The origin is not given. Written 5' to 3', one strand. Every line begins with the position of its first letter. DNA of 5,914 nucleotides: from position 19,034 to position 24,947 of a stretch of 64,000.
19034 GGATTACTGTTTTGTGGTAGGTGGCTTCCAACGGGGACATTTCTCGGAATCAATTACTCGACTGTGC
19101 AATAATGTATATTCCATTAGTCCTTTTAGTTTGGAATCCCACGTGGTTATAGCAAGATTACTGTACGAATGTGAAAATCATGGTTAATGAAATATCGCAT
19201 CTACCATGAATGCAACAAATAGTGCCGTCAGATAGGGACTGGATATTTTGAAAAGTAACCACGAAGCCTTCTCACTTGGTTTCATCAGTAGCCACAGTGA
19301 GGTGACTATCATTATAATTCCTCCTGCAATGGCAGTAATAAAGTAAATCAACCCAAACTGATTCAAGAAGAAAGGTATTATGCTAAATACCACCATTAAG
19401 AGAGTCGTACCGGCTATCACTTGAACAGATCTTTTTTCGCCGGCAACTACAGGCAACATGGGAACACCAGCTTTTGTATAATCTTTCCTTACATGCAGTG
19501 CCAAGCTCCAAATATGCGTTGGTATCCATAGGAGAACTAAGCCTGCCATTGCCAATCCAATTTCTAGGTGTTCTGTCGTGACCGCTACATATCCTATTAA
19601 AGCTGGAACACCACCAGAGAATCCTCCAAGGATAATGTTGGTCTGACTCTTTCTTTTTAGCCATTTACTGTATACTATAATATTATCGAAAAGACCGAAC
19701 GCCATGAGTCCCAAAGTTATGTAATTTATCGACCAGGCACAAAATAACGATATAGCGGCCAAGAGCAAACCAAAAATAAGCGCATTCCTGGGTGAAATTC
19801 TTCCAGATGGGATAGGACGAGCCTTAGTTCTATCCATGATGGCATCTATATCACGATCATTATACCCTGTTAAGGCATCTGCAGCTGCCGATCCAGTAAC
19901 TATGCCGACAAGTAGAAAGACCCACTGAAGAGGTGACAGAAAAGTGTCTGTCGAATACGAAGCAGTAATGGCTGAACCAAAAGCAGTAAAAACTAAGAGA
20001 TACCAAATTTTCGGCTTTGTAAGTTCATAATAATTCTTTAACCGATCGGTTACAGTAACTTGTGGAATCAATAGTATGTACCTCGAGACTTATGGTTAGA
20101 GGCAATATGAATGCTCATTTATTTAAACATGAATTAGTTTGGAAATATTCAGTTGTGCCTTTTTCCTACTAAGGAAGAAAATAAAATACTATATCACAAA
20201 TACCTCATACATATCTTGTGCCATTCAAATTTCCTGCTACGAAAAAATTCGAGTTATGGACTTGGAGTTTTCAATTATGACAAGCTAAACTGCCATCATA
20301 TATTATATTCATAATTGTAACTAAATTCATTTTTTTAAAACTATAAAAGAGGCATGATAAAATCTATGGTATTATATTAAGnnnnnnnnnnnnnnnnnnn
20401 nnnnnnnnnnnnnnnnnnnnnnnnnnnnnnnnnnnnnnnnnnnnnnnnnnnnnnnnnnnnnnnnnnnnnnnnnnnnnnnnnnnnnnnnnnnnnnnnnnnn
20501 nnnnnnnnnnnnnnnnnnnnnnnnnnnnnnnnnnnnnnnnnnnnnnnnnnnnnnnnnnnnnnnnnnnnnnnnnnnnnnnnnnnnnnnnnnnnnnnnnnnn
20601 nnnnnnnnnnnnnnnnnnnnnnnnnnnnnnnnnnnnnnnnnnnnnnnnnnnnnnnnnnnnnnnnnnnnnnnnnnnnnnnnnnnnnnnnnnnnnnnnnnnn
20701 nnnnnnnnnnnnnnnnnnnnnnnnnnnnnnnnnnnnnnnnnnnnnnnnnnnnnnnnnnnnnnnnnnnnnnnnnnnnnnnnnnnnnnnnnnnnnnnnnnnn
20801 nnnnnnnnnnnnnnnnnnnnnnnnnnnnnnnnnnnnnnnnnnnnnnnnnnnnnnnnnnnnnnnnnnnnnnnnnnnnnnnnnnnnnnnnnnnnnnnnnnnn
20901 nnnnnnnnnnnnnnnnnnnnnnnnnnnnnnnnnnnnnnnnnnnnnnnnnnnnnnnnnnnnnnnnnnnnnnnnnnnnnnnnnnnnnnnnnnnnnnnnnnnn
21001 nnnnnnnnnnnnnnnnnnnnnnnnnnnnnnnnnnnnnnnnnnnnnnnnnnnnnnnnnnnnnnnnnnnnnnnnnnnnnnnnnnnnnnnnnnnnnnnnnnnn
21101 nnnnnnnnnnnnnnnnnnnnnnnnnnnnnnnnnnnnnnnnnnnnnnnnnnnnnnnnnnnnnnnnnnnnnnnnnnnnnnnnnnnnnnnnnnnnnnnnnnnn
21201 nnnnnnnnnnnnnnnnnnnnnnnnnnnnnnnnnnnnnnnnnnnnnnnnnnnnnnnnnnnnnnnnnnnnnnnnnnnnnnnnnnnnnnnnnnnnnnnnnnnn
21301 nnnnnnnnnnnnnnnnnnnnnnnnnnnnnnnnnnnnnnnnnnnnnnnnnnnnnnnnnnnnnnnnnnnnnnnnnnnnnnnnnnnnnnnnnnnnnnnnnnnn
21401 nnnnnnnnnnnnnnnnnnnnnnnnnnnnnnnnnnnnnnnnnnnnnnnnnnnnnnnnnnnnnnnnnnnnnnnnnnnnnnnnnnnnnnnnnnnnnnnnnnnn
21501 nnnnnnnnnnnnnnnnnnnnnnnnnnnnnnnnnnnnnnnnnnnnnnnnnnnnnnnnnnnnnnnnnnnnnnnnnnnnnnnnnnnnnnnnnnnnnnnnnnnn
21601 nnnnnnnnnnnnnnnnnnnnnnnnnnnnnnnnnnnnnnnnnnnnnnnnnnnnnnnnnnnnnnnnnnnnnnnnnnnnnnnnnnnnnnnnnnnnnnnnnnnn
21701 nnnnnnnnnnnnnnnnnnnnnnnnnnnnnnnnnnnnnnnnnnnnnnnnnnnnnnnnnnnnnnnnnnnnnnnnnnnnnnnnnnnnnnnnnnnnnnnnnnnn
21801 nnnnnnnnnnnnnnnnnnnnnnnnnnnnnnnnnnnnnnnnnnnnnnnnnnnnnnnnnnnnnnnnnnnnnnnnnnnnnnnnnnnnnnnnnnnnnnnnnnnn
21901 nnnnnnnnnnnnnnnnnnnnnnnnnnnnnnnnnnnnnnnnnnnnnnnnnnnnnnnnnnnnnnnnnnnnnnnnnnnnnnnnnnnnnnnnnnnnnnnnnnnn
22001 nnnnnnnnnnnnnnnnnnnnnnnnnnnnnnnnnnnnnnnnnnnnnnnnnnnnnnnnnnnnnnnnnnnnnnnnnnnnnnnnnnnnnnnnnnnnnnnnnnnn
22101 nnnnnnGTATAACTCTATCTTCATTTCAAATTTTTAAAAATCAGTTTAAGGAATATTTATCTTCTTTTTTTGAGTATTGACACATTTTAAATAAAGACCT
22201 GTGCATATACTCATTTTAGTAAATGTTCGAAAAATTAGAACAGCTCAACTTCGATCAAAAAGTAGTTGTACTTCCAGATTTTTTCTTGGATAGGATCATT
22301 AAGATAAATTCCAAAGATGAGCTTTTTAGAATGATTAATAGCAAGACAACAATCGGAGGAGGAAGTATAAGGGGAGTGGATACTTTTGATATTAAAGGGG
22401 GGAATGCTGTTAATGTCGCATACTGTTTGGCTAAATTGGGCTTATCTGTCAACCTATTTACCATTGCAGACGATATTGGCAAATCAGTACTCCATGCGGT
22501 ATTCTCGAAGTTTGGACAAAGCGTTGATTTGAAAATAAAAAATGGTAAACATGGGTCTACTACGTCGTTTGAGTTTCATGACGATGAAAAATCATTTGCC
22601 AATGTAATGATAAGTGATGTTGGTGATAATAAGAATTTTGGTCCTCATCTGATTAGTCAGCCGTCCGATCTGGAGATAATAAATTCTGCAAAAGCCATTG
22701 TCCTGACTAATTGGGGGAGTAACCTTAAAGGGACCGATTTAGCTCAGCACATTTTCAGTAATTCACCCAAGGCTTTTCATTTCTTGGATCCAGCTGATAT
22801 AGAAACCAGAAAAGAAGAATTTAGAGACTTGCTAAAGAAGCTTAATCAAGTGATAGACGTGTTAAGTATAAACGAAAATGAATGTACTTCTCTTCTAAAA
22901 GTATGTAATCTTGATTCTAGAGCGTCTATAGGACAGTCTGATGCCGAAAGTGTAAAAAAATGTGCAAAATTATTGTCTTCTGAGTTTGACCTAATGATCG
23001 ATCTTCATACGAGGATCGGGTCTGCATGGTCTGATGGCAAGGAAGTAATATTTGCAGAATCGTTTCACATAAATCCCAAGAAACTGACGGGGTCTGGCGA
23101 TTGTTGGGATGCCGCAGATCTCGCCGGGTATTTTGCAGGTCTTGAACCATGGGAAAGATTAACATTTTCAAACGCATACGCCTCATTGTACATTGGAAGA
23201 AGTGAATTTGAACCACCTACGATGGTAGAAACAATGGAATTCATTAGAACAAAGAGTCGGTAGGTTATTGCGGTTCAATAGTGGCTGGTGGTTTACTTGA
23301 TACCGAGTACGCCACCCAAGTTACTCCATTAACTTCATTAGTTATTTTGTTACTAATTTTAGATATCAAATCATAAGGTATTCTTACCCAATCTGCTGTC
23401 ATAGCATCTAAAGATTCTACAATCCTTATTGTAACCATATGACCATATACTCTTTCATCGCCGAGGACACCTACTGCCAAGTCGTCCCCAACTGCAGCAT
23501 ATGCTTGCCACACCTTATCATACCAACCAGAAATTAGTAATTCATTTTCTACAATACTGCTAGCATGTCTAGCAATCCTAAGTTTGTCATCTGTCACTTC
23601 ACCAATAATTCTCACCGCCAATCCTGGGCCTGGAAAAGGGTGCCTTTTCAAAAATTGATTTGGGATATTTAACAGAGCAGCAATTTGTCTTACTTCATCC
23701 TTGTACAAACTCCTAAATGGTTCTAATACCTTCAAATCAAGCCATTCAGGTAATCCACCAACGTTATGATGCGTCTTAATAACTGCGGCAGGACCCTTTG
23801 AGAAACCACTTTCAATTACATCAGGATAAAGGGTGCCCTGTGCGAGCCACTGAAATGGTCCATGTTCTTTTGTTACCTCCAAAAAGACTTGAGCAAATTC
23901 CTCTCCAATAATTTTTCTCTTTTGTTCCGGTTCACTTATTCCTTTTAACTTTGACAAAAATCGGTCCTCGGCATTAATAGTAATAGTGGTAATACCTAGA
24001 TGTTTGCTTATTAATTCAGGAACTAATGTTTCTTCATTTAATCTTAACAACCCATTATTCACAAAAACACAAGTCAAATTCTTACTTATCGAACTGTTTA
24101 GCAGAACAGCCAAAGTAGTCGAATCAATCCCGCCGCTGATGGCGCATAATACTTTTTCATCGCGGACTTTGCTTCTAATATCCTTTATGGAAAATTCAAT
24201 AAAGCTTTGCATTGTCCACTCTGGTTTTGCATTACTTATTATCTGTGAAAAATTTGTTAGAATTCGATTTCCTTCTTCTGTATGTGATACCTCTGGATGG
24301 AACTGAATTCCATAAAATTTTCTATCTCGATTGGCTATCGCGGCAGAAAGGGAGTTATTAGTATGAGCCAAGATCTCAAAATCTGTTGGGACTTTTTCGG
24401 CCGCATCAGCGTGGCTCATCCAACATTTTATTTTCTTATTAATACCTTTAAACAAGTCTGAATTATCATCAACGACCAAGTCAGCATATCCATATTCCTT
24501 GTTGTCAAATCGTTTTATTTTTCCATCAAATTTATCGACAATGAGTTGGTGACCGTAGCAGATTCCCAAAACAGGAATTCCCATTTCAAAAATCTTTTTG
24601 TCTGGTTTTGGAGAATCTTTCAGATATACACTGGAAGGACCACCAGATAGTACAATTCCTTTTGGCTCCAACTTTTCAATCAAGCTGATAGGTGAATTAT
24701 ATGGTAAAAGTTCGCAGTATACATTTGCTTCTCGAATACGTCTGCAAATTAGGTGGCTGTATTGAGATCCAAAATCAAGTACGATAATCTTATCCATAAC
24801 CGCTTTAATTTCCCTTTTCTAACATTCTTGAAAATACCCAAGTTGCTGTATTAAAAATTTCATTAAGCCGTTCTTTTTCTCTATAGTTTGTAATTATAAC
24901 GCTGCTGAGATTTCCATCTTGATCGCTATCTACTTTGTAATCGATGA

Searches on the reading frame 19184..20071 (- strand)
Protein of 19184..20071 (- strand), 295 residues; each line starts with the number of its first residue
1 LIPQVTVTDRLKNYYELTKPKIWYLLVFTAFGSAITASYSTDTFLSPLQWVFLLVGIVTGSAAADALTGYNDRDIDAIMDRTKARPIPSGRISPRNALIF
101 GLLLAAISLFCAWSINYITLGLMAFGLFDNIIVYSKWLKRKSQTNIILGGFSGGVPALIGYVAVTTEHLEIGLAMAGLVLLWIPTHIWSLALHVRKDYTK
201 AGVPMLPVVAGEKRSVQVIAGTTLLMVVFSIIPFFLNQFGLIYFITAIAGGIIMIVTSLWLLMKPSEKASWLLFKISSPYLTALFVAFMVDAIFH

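Call 73: search_protein_families(library=pfam, proteins=[window:19184-20071:-], max_evalue=0.00001)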
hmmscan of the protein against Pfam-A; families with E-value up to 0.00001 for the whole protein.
window:19184-20071:- (295 aa): 1 family
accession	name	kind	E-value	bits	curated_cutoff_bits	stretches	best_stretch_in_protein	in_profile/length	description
PF01040.23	UbiA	-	1.1e-53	182.5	34.2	1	26-278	2-249/250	UbiA prenyltransferase family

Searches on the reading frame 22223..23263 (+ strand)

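Call 73: search_protein_families(library=pfam, proteins=[window:22223-23263:+], max_evalue=0.00001)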
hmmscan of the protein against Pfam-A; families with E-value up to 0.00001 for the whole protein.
window:22223-23263:+ (346 aa): 1 family
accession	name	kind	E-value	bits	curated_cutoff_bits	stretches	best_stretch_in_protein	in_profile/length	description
PF00294.29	PfkB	-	1.4e-12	48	25.8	1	59-327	36-293/302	pfkB family carbohydrate kinase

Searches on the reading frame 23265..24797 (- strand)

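Call 73: search_protein_families(library=pfam, proteins=[window:23265-24797:-], max_evalue=0.00001)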
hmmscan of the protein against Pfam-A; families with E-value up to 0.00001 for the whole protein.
window:23265-24797:- (510 aa): 4 families
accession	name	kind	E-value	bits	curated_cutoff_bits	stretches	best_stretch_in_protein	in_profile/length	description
PF00117.34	GATase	-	2.9e-48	164.5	22.8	1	6-183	2-186/190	Glutamine amidotransferase class-I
PF00958.27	GMP_synt_C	-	9.9e-34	115.7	27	1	420-508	3-91/92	GMP synthase C terminal domain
PF07722.19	Peptidase_C26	-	3.6e-08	33.9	20.5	1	68-169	100-219/219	Peptidase C26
PF02540.23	NAD_synthase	-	6.4e-08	32.4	21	0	203-280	8-85/242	NAD synthase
